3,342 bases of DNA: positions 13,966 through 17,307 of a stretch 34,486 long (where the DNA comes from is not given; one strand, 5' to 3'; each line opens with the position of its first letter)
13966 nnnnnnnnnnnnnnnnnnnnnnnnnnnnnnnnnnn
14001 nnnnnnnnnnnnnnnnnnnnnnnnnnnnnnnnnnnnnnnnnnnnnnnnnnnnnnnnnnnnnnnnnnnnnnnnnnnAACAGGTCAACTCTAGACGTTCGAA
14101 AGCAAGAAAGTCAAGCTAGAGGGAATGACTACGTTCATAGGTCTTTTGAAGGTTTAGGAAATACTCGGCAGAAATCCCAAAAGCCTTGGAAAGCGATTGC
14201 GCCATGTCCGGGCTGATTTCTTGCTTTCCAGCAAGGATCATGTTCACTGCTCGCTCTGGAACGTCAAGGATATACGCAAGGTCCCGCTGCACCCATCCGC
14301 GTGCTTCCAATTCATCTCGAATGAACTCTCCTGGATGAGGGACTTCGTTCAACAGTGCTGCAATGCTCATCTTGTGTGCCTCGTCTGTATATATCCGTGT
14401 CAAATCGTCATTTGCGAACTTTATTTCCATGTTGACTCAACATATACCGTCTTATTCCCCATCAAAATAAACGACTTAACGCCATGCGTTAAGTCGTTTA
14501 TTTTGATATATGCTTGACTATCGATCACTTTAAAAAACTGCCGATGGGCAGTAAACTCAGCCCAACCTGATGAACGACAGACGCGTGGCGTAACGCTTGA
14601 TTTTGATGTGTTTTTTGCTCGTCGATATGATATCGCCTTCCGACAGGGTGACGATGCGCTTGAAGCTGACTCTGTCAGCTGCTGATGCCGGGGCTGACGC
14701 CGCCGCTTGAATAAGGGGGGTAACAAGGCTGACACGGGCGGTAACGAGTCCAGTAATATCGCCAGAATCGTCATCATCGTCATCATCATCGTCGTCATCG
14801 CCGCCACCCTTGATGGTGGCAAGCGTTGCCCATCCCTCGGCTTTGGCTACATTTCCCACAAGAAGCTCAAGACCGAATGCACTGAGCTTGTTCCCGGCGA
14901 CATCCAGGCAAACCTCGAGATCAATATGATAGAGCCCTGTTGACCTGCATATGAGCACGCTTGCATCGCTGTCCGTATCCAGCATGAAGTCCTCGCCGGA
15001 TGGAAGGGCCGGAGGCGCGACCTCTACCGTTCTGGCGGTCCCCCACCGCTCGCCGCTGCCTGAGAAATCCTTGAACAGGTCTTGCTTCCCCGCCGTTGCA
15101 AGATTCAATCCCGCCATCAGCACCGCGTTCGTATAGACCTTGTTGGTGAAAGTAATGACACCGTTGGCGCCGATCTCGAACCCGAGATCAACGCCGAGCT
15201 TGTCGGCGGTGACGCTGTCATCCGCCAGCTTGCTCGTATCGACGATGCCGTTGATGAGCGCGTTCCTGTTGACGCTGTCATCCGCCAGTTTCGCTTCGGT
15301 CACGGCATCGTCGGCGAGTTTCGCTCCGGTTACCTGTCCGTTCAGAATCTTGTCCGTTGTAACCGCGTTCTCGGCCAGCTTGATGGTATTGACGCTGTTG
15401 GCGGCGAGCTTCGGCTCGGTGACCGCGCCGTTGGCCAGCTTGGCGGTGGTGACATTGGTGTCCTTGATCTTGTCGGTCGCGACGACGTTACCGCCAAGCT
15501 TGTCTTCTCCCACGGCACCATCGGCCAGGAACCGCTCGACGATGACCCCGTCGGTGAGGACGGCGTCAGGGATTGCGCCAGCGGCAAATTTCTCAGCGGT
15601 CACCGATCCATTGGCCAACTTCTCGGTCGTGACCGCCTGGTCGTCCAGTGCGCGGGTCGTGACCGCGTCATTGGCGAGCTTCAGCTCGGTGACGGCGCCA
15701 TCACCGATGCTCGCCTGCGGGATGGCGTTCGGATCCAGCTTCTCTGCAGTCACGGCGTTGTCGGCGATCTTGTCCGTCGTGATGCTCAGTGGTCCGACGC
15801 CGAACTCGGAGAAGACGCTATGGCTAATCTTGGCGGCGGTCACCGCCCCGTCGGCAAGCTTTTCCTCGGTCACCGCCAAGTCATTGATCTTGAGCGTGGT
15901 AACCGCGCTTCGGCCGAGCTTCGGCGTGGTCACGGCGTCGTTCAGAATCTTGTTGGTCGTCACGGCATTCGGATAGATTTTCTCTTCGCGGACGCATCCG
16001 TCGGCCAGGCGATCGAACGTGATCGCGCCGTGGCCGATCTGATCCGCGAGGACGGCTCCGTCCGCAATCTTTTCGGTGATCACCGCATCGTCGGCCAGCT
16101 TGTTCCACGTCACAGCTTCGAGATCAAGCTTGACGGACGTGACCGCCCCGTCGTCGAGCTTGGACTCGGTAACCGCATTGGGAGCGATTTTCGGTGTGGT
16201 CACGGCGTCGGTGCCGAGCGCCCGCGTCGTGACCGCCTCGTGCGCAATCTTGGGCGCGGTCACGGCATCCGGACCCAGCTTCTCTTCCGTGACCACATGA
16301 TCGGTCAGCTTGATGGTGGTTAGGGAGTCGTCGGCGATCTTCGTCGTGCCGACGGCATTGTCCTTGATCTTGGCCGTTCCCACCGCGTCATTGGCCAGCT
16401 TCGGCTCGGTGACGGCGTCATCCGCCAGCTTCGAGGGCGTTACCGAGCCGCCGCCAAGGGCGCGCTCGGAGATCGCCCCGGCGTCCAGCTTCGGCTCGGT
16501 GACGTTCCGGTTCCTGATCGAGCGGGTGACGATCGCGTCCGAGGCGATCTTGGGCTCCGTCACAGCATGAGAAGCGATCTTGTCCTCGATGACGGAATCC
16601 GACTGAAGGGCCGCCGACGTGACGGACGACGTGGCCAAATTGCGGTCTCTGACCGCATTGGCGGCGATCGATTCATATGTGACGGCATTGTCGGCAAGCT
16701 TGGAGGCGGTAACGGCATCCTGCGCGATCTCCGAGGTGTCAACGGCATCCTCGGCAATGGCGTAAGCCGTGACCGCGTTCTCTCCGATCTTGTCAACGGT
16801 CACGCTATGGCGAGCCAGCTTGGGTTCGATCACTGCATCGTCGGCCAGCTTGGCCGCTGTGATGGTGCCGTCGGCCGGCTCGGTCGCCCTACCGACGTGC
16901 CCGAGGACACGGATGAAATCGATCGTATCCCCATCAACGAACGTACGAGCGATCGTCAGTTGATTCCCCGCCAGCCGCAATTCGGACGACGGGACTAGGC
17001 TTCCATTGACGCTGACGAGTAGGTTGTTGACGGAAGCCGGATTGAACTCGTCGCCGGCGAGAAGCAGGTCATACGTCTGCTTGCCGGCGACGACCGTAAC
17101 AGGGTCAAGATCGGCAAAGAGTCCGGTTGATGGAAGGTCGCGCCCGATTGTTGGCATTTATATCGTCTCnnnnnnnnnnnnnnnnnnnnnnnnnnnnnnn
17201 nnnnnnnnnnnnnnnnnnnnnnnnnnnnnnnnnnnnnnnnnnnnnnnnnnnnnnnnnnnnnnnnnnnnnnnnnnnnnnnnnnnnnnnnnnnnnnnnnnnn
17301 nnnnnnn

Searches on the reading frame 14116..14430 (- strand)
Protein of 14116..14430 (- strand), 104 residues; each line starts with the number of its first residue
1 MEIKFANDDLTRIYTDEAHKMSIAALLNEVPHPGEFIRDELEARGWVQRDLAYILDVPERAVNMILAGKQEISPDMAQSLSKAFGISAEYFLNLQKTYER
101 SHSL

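Call 7: search_protein_families(library=pfam, proteins=[window:14116-14430:-], max_evalue=0.01)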
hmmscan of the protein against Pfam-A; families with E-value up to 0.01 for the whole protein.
window:14116-14430:- (104 aa): 4 families
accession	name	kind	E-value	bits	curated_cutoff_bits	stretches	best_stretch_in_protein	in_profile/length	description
PF01381.28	HTH_3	-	1.4e-09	38.3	23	1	37-91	1-55/55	Helix-turn-helix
PF12844.13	HTH_19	-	0.00056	20.2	30.2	1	34-94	1-61/64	Helix-turn-helix domain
PF13744.12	HTH_37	-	0.0038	17.5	27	0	35-70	21-56/80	Helix-turn-helix domain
PF14468.11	DUF4427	-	0.006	17.1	22.7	1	46-92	60-106/132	Protein of unknown function (DUF4427)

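Call 23: search_protein_families(library=phrogs, proteins=[window:14116-14430:-], max_evalue=0.001)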
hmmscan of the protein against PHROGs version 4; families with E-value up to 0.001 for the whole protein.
window:14116-14430:- (104 aa): 8 families
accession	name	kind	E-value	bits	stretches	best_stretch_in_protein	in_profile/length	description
phrog_1381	-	moron, auxiliary metabolic gene and host takeover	2.2e-16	61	1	30-100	10-81/264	plasmid antitoxin with HTH domain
phrog_2439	-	transcription regulation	1.8e-10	41.2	1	29-101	4-76/367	transcriptional regulator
phrog_8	-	transcription regulation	9.5e-10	39.4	1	34-94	78-138/346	transcriptional regulator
phrog_4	-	transcription regulation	1.7e-07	31.6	1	34-95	138-195/400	transcriptional repressor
phrog_1373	-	transcription regulation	1.4e-06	29.4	1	12-90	53-121/166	transcriptional regulator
phrog_3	-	transcription regulation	1.8e-06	29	1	28-96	84-151/430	transcriptional repressor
phrog_2967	-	transcription regulation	7.9e-05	23.3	1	37-97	15-75/225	transcriptional regulator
phrog_4583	-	transcription regulation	0.00023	22.1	1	36-97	14-75/81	transcriptional repressor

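Call 55: find_related_loci(query=window:14119-14430:-, collection=viral_contigs, flank=5000)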
Query window:14119-14430:- (104 aa) in viral_contigs; peptide patterns used: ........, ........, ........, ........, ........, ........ (x = any residue, [..] = any of these).
14 stretches matched a pattern; 3 encode a relative of the query (tblastn E <= 1e-3); 3 distinct loci.
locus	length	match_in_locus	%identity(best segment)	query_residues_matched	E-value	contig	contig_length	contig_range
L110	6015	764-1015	79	18-101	5e-44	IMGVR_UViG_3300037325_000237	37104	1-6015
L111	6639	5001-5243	83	21-101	1e-43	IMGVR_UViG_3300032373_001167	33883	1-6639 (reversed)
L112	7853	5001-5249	76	21-103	5e-41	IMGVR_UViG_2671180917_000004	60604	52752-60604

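Call 65: search_protein_families(library=pfam, proteins=[L111:4692-4985:+, L111:5001-6155:+], max_evalue=1)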
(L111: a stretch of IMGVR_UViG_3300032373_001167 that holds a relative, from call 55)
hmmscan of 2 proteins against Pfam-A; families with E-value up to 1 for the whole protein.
L111:4692-4985:+ (98 aa): 1 family
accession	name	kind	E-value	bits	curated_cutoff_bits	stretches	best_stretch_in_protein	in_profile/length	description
PF05015.19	HigB-like_toxin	-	2.2e-06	28.5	27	1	4-94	2-88/91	RelE-like toxin of type II toxin-antitoxin system HigB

L111:5001-6155:+ (385 aa): 7 families
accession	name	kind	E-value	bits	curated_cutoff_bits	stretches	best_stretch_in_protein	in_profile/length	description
PF01381.28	HTH_3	-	2.3e-09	37.6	23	1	17-71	1-55/55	Helix-turn-helix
PF12844.13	HTH_19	-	2.2e-06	27.9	30.2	1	14-74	1-61/64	Helix-turn-helix domain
PF13560.12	HTH_31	-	0.0007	20.3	27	1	14-68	3-58/64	Helix-turn-helix domain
PF15943.11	YdaS_toxin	-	0.0014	18.9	30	1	28-63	11-46/65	Bacterial toxin YdaS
PF13744.12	HTH_37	-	0.0051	17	27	1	15-49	21-55/80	Helix-turn-helix domain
PF06114.19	Peptidase_M78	-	0.019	15.2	22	1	213-327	8-108/123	IrrE N-terminal-like domain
PF19518.5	RhoGAP_pG1_pG2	-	0.15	10.9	27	1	227-311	173-244/698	p190RhoGAP, pG1 and pG2 domains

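Call 66: search_protein_families(library=ncbifam, proteins=[window:14116-14430:-, L111:4692-4985:+, L111:5001-6155:+], max_evalue=0.01)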
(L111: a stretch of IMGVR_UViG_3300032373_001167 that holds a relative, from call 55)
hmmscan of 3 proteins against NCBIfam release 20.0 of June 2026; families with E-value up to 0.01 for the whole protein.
window:14116-14430:- (104 aa): 2 families
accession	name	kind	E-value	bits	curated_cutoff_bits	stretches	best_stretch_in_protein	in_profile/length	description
TIGR02607.1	antidote_HigA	equivalog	1.4e-15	56.9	47.7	1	30-99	4-74/81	HigA family addiction module antitoxin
TIGR03070.1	couple_hipB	subfamily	0.00035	20.5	71.65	1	34-86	4-56/58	type II toxin-antitoxin system Y4mF family antitoxin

L111:4692-4985:+ (98 aa): 0 families

L111:5001-6155:+ (385 aa): 3 families
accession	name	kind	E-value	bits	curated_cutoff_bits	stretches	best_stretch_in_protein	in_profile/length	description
TIGR02607.1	antidote_HigA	equivalog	1e-17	63.7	47.7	1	10-85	4-80/81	HigA family addiction module antitoxin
TIGR00270.2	TIGR00270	equivalog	0.0016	18.2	110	1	15-67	78-130/159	multiprotein bridging factor aMBF1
TIGR03070.1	couple_hipB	subfamily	0.0024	17.8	71.65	1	14-65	4-55/58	type II toxin-antitoxin system Y4mF family antitoxin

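Call 70: search_solved_structures(query=window:14119-14370:-, max_evalue=0.001, show_alignments=2)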
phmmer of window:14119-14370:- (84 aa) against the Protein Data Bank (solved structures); distinct sequences matched with E-value up to 0.001: 11.
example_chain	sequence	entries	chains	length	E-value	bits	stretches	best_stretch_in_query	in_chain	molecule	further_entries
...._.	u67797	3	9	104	1.3e-08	38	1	9-79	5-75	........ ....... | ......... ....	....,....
6chv_A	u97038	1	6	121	1.7e-08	37.6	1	9-79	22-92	Antitoxin HigA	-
4mct_A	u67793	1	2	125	2e-08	37.4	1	9-79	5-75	Antidote protein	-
6cf1_A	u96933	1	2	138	2.4e-08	37.1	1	9-79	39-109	Antitoxin HigA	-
3trb_A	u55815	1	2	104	3.6e-08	36.6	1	10-80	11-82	Virulence-associated protein I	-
2icp_A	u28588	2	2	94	2.9e-07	33.7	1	10-79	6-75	antitoxin higa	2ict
7csv_A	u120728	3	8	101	9e-07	32.1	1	12-79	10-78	HTH cro/C1-type domain-containing protein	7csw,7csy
6jpi_A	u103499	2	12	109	1.1e-06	31.8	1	12-79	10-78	HTH cro/C1-type domain-containing protein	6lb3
6f8s_A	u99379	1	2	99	1.3e-06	31.6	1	12-79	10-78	XRE family transcriptional regulator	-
6f8h_A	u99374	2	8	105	1.6e-06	31.3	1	12-79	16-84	XRE family transcriptional regulator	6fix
3cec_A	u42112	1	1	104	1.5e-05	28.3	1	11-79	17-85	Putative antidote protein of plasmid maintenance system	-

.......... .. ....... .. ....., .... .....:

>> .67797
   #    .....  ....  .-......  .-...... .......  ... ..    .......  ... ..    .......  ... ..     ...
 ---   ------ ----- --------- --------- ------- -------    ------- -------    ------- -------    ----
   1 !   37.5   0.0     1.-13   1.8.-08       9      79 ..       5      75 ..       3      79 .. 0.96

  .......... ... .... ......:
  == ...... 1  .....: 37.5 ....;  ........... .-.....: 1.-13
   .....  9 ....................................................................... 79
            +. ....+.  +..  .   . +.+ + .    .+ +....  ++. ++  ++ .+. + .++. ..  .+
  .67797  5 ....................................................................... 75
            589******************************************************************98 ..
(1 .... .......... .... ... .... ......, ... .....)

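Call 100: search_protein_families(library=padloc, proteins=[window:14116-14430:-], max_evalue=0.001)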
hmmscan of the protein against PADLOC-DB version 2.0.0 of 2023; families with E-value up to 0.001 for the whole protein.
window:14116-14430:- (104 aa): 5 families
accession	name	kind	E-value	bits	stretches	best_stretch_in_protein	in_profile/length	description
PDLC03982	PD-Lambda-2_B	-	3.4e-05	21.3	1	29-99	56-125/402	-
PDLC03950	RmrA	-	5.5e-05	20.3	1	42-97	12-67/369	-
PDLC04775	PDC-M69A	-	6.1e-05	21.5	1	34-101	9-76/113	-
PDLC02926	HTH_VI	-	0.00017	19.8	1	43-99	12-68/92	-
PDLC04142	capH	-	0.00027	20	1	34-93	8-67/103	capH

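Call 101: search_protein_families(library=padloc, proteins=[L111:4692-4985:+, L111:5001-6155:+, L111:6169-6636:+], max_evalue=0.001)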
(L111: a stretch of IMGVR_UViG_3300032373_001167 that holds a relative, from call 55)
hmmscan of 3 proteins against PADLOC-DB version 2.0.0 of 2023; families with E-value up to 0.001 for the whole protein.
L111:4692-4985:+ (98 aa): 0 families

L111:5001-6155:+ (385 aa): 9 families
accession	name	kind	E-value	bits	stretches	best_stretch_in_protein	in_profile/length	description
PDLC03982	PD-Lambda-2_B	-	6.3e-45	152.1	1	9-351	56-382/402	-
PDLC03948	RmrA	-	6e-06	23.4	0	17-77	13-73/397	-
PDLC03947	RmrA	-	2.3e-05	21.4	0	15-81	14-80/383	-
PDLC04775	PDC-M69A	-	2.4e-05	22.8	1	14-77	9-72/113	-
PDLC03952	RmrA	-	5.5e-05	20.2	0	22-76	32-86/395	-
PDLC03954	RmrA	-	0.0002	18.4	0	191-260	152-219/380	-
PDLC04142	capH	-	0.00022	20.3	1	14-74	8-68/103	capH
PDLC02926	HTH_VI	-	0.00027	19.1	1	23-79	12-68/92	-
PDLC03950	RmrA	-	0.00098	16.2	0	22-76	12-66/369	-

L111:6169-6636:+ (156 aa): 0 families

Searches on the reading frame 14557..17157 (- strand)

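Call 7: search_protein_families(library=pfam, proteins=[window:14557-17157:-], max_evalue=0.01)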
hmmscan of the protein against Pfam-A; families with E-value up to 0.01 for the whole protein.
window:14557-17157:- (866 aa): 0 families

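Call 23: search_protein_families(library=phrogs, proteins=[window:14557-17157:-], max_evalue=0.001)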
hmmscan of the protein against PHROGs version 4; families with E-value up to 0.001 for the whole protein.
window:14557-17157:- (866 aa): 18 families
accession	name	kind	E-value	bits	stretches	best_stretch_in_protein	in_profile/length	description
phrog_892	-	tail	2.2e-115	388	11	237-310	348-421/782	tail fiber protein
phrog_28766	-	tail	2.5e-80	271.1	8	574-680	136-244/472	tail fiber protein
phrog_21412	-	tail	7.3e-66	223.8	6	331-450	168-286/1452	tail fiber protein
phrog_13518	-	unknown function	7.1e-63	214.1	4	123-404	141-411/1230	-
phrog_32822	-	head and packaging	5.2e-41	141.4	3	391-674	891-1174/1548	virion structural protein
phrog_26466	-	unknown function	2.2e-39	135.4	7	360-445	1810-1895/2337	-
phrog_7660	-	tail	2.6e-25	89.4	4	559-656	434-530/1656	tail fiber protein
phrog_29288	-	unknown function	9.7e-17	60.7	0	555-590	1137-1172/1558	-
phrog_18673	-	tail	1.6e-14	54.9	1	1-106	1-108/373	tail fiber protein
phrog_36443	-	unknown function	2.6e-14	53.1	2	458-551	388-481/1238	-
phrog_37579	-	unknown function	1.2e-13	52.3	0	140-194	32-91/104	-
phrog_2952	-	tail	6.9e-12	46.1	0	92-131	332-371/488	minor tail protein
phrog_35419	-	tail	1.2e-10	42.2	0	288-374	221-308/414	tail fiber protein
phrog_7841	-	unknown function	1.5e-08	35.1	0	503-566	177-240/489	-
phrog_38396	-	tail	5.4e-08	32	0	393-450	1325-1382/1435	tail protein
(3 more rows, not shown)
